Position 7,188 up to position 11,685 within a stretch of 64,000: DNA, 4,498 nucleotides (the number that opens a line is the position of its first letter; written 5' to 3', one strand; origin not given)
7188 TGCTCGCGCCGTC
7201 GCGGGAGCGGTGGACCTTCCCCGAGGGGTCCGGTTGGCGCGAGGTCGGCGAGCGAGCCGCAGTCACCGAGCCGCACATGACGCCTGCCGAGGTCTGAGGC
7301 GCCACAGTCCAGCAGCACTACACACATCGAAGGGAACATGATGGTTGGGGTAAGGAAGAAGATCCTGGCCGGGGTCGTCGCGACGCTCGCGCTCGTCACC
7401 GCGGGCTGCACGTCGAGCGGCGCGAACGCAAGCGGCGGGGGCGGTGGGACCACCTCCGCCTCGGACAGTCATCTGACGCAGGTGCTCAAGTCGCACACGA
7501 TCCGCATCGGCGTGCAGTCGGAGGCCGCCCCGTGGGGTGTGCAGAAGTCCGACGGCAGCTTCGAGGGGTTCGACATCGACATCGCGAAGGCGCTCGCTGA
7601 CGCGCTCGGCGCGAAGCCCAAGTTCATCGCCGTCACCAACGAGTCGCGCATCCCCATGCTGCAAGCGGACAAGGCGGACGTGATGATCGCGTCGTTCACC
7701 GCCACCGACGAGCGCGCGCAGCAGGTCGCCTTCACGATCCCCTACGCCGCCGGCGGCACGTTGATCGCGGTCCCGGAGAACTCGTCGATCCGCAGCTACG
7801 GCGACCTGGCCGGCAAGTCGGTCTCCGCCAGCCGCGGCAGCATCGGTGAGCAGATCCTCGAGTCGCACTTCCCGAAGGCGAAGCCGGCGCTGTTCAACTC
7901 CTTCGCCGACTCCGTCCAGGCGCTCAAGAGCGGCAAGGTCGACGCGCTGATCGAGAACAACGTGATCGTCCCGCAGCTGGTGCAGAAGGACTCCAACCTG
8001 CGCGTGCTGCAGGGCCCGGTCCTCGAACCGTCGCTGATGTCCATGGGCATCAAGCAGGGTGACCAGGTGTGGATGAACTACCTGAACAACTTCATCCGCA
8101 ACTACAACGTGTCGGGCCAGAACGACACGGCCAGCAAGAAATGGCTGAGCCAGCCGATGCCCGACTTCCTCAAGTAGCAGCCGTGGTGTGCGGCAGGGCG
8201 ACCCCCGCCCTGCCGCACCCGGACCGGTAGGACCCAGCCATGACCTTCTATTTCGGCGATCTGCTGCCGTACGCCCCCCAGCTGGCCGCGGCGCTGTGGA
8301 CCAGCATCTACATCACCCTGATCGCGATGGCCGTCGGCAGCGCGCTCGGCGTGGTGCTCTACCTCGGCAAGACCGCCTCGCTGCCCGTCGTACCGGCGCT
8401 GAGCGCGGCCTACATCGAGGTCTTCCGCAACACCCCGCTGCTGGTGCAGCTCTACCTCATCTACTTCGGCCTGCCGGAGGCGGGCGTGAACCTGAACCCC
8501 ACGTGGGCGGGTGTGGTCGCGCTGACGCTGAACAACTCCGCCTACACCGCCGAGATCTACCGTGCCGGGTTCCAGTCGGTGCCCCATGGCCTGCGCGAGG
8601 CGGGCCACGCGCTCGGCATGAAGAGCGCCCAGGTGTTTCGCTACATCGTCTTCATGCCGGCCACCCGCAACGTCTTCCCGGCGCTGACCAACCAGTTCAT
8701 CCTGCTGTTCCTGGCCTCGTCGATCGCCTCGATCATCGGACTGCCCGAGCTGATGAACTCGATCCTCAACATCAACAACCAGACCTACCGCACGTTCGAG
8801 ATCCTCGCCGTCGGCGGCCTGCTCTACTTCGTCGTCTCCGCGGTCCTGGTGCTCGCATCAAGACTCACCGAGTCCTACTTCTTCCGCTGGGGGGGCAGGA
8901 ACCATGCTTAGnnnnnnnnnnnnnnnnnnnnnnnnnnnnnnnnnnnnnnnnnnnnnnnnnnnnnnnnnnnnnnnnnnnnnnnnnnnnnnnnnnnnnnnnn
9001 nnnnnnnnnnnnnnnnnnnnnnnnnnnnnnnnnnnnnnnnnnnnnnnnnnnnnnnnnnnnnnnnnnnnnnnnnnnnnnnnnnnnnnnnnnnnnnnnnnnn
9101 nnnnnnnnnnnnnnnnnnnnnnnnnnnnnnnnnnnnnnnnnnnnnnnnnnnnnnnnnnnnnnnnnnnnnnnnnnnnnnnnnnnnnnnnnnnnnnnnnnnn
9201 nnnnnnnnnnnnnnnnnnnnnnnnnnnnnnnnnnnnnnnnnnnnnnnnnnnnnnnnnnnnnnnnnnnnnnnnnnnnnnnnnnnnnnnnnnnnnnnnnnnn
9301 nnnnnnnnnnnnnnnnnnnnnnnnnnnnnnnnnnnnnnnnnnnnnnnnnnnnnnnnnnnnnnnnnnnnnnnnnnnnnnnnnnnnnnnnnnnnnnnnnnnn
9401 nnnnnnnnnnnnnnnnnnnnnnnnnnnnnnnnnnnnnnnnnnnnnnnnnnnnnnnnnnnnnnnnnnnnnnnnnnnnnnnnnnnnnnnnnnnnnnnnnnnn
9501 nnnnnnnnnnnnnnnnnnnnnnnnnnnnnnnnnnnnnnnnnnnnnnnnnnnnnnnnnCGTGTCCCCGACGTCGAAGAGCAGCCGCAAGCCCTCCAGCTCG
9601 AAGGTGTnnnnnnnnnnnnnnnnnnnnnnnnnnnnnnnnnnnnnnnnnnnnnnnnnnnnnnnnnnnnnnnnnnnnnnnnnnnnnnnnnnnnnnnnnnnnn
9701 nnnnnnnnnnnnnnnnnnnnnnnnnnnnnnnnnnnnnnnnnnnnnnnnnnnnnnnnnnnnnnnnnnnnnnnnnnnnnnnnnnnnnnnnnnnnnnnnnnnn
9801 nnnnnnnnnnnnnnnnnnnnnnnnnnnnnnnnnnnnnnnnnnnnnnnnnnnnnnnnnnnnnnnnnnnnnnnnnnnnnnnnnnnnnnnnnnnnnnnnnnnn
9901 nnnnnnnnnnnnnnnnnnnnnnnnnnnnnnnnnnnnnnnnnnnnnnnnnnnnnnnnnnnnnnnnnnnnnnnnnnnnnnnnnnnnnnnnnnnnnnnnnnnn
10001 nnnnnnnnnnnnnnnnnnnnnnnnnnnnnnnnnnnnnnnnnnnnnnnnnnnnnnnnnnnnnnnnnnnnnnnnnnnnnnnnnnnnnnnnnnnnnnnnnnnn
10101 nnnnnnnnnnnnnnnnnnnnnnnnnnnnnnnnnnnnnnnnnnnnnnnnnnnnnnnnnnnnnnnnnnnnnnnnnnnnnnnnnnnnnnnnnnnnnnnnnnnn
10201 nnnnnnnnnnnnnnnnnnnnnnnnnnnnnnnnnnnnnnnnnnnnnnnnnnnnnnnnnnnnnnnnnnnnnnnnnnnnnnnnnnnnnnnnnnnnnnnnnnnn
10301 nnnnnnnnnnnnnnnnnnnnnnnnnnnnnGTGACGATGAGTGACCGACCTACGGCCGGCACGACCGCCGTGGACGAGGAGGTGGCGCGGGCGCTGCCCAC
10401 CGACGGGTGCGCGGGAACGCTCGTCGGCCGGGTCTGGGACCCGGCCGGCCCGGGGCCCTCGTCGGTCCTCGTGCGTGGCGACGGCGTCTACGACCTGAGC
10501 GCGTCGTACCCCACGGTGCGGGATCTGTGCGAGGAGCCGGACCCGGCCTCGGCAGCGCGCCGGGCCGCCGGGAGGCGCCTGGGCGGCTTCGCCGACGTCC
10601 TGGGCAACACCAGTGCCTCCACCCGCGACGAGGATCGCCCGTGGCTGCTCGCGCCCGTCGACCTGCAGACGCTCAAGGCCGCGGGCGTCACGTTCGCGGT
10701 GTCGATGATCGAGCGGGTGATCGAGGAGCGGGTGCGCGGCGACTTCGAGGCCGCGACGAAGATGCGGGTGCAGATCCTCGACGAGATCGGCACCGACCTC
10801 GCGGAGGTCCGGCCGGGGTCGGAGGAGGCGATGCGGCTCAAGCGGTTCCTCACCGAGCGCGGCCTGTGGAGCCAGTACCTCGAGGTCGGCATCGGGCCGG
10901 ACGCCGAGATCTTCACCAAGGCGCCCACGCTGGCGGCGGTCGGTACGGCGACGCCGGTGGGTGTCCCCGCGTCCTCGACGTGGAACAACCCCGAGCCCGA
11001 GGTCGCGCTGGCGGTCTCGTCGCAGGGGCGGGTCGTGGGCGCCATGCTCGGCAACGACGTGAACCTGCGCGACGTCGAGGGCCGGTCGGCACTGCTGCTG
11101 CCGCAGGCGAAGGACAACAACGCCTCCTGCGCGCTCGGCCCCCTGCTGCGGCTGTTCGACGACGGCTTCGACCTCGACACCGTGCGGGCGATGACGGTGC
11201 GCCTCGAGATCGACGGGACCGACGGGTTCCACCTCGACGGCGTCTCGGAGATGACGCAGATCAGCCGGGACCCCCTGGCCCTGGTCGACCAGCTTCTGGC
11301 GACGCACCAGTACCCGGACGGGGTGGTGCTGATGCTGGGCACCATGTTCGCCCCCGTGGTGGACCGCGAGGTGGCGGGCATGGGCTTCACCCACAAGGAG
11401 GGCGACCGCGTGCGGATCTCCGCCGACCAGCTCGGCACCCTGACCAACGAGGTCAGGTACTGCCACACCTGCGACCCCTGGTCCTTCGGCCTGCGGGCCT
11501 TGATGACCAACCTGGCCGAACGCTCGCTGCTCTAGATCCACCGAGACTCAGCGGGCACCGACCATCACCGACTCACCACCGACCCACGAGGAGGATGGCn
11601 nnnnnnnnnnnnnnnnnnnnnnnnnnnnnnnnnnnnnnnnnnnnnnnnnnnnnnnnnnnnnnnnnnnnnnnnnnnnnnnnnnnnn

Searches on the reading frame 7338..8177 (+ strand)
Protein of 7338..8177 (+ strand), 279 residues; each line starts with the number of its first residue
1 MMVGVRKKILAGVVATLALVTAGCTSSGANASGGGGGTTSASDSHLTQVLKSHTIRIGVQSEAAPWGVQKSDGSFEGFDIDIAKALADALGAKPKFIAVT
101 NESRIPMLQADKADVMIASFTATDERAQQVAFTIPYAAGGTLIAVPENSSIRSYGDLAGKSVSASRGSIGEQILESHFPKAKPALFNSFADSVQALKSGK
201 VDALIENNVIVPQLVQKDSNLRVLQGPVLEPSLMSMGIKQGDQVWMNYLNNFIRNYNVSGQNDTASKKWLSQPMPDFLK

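Call 69: search_protein_families(library=pfam, proteins=[window:7338-8177:+], max_evalue=0.001)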
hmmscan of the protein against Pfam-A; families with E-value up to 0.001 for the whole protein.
window:7338-8177:+ (279 aa): 4 families
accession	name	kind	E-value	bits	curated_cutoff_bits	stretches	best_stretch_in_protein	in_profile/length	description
PF00497.25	SBP_bac_3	-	1.1e-33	116.2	26.4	1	55-271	1-131/132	Bacterial extracellular solute-binding proteins, family 3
PF10613.14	Lig_chan-Glu_bd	-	8.7e-07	29.5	30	1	64-145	11-111/115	Ligated ion channel L-glutamate- and glycine-binding site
PF12974.12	Phosphonate-bd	-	7.6e-05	22.6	27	0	83-164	20-110/242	ABC transporter, phosphonate, periplasmic substrate-binding protein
PF12849.12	PBP_like_2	-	0.00096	19.4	27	0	73-151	18-104/267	PBP superfamily domain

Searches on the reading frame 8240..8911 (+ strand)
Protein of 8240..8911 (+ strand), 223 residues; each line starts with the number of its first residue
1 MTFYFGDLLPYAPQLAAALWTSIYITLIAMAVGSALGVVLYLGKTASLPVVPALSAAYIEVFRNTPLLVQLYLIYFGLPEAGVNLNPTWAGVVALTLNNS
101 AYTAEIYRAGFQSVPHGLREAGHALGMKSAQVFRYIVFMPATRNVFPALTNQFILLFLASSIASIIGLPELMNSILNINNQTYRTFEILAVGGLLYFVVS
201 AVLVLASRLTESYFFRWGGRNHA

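Call 69: search_protein_families(library=pfam, proteins=[window:8240-8911:+], max_evalue=0.001)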
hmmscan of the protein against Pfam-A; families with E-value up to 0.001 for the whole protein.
window:8240-8911:+ (223 aa): 1 family
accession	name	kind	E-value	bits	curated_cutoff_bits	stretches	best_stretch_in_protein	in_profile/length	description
PF00528.27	BPD_transp_1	-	1.7e-18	67.5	26.4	1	51-207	16-175/184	Binding-protein-dependent transport system inner membrane component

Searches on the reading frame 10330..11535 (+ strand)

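Call 69: search_protein_families(library=pfam, proteins=[window:10330-11535:+], max_evalue=0.001)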
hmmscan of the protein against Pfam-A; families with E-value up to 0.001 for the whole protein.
window:10330-11535:+ (401 aa): 1 family
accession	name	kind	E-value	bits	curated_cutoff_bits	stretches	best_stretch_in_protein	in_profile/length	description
PF01557.24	FAA_hydrolase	-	7.5e-10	39.3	23.9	1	194-376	34-214/214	Fumarylacetoacetate (FAA) hydrolase C-terminal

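Call 91: search_protein_families(library=ncbifam, proteins=[window:10330-11535:+], max_evalue=1e-10)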
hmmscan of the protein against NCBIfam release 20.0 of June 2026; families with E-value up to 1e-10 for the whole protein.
window:10330-11535:+ (401 aa): 0 families
